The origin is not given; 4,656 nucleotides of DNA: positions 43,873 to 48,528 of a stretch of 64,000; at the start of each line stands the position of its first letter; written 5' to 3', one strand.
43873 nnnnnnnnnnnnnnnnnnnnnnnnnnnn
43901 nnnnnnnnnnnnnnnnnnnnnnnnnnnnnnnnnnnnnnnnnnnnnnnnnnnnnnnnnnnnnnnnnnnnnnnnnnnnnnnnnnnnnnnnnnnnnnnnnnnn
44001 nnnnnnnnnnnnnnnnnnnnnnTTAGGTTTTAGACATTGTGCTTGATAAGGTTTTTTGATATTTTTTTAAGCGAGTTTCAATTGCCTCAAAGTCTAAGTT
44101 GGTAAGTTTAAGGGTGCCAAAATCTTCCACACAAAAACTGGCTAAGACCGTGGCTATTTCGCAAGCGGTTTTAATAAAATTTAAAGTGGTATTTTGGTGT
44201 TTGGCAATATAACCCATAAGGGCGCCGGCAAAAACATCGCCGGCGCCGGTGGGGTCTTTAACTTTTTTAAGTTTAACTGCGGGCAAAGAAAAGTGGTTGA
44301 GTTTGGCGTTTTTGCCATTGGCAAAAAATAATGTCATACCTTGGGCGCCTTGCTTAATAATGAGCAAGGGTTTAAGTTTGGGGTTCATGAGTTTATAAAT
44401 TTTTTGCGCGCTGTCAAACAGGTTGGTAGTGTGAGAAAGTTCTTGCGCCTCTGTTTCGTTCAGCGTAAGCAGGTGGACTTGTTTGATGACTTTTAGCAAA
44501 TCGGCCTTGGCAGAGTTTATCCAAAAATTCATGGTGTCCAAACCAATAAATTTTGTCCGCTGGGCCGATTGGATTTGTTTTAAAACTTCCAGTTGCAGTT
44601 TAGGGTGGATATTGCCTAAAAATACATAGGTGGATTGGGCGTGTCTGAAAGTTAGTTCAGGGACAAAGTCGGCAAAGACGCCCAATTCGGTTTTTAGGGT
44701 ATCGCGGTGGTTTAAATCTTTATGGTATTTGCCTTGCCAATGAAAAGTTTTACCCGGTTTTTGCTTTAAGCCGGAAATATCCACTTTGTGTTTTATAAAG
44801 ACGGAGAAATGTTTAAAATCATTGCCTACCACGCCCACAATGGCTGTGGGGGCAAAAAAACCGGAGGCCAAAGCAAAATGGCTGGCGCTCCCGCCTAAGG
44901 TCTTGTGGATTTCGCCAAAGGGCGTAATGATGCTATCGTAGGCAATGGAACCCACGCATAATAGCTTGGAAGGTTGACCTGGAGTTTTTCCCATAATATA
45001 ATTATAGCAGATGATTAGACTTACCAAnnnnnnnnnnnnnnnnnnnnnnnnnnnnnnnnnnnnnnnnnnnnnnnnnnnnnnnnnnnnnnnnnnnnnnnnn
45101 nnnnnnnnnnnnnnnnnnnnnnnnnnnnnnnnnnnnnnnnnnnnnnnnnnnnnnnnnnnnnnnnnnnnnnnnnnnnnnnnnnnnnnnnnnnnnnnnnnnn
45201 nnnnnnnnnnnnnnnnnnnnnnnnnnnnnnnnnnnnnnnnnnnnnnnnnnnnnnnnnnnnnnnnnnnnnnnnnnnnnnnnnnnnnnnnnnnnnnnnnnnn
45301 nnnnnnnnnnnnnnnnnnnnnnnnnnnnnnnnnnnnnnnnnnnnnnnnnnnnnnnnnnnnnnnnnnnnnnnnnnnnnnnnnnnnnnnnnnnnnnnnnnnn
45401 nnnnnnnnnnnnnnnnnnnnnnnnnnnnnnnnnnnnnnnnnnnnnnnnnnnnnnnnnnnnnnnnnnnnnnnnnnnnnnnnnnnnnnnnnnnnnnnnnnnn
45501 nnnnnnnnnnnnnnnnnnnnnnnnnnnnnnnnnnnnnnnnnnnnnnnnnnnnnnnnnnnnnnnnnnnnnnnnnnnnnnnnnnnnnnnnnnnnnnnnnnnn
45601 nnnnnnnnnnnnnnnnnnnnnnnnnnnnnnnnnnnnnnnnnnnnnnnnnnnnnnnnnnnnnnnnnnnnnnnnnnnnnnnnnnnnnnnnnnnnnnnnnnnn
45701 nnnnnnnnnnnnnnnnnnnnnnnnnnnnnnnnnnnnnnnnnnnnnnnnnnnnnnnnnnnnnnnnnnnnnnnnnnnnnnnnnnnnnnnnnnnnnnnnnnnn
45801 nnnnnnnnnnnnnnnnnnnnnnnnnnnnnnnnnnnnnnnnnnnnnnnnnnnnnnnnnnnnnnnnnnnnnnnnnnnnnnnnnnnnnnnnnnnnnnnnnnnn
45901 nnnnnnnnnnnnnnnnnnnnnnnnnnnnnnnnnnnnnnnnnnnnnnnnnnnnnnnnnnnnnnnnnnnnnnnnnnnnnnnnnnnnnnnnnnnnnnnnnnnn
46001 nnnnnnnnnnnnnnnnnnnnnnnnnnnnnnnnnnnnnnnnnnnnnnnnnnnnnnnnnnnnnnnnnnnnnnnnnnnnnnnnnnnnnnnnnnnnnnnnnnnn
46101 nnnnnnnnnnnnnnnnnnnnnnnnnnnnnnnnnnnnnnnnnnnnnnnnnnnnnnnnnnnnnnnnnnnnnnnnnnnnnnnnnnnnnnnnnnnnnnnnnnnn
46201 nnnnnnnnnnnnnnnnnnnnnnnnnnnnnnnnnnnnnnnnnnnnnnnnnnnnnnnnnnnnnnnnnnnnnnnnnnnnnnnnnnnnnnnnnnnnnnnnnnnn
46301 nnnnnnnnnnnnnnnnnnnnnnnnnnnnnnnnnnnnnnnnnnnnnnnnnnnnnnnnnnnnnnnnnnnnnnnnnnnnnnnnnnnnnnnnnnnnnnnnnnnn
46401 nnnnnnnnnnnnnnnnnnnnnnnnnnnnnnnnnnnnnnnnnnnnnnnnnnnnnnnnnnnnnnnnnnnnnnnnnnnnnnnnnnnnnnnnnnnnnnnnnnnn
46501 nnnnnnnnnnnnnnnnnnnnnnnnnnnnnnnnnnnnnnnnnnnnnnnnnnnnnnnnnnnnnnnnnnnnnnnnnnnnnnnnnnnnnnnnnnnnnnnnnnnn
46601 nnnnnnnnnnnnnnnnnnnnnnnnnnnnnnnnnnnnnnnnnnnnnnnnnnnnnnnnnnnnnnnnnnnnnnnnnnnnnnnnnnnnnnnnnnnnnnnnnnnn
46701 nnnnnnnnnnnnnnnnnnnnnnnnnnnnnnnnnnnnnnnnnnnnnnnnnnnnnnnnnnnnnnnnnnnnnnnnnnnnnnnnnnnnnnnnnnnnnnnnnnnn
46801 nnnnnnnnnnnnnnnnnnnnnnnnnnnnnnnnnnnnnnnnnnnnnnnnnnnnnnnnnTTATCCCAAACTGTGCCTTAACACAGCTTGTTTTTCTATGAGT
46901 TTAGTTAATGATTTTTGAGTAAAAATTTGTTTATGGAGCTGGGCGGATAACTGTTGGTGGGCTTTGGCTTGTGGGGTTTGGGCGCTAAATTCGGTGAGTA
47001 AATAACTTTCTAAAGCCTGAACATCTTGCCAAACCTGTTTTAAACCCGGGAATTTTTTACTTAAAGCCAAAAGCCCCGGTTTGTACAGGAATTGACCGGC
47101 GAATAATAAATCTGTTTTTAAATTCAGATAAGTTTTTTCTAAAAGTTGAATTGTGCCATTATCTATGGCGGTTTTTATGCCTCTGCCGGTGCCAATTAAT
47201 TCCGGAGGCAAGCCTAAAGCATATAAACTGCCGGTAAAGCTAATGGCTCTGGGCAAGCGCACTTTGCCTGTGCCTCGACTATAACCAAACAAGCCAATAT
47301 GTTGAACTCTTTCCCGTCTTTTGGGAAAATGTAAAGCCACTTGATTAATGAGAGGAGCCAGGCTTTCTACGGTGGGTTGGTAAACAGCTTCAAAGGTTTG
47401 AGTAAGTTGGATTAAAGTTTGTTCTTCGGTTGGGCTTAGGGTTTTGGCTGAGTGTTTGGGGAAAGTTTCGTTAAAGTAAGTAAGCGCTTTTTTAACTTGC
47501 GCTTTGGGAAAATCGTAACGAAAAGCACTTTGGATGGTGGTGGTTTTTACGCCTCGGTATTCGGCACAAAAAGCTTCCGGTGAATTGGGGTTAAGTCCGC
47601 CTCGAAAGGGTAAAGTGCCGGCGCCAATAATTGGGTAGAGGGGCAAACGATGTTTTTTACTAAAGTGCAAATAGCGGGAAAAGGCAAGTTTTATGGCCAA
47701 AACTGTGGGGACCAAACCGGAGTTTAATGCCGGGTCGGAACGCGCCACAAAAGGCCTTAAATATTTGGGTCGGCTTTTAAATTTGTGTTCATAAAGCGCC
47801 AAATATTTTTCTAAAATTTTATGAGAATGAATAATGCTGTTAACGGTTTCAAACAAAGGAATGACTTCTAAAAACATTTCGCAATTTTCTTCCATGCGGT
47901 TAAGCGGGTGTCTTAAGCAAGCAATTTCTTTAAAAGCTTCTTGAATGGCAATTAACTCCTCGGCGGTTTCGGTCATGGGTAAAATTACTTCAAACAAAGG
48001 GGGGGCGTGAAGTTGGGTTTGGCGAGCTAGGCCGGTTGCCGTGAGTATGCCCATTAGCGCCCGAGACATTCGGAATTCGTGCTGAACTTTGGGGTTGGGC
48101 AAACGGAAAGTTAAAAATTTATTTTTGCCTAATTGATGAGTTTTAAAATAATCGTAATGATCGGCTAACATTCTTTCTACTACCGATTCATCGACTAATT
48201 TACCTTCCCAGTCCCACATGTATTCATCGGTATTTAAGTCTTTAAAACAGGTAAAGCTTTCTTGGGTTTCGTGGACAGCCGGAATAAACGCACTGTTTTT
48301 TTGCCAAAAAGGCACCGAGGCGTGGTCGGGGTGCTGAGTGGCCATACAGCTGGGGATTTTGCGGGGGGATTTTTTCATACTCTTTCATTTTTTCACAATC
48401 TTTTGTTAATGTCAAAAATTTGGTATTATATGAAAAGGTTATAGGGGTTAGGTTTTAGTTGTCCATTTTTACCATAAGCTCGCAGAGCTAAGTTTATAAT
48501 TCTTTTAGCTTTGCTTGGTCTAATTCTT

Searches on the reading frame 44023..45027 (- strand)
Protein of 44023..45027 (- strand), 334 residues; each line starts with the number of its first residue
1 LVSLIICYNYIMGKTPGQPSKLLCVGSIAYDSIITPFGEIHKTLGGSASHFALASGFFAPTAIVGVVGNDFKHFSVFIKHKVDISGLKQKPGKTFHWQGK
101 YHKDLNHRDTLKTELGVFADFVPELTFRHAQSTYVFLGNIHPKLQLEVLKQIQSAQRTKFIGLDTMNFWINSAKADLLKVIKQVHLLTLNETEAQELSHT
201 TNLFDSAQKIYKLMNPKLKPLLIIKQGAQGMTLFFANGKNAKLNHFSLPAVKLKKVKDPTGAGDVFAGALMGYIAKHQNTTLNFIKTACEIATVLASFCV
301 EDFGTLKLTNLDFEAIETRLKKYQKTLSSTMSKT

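Call 105: search_protein_families(library=pfam, proteins=[window:44023-45027:-], max_evalue=0.00001)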
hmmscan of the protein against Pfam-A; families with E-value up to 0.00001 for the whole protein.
window:44023-45027:- (334 aa): 1 family
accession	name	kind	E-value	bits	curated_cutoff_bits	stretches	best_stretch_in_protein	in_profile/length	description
PF00294.29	PfkB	-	2e-23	83.6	25.8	1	21-305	3-295/302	pfkB family carbohydrate kinase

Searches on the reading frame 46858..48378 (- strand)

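Call 105: search_protein_families(library=pfam, proteins=[window:46858-48378:-], max_evalue=0.00001)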
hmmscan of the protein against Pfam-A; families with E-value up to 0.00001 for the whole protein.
window:46858-48378:- (506 aa): 1 family
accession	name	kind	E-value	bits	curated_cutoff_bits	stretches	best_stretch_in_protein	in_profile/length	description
PF14010.12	PEPcase_2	-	1.7e-131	439.6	25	1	8-506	1-493/493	Phosphoenolpyruvate carboxylase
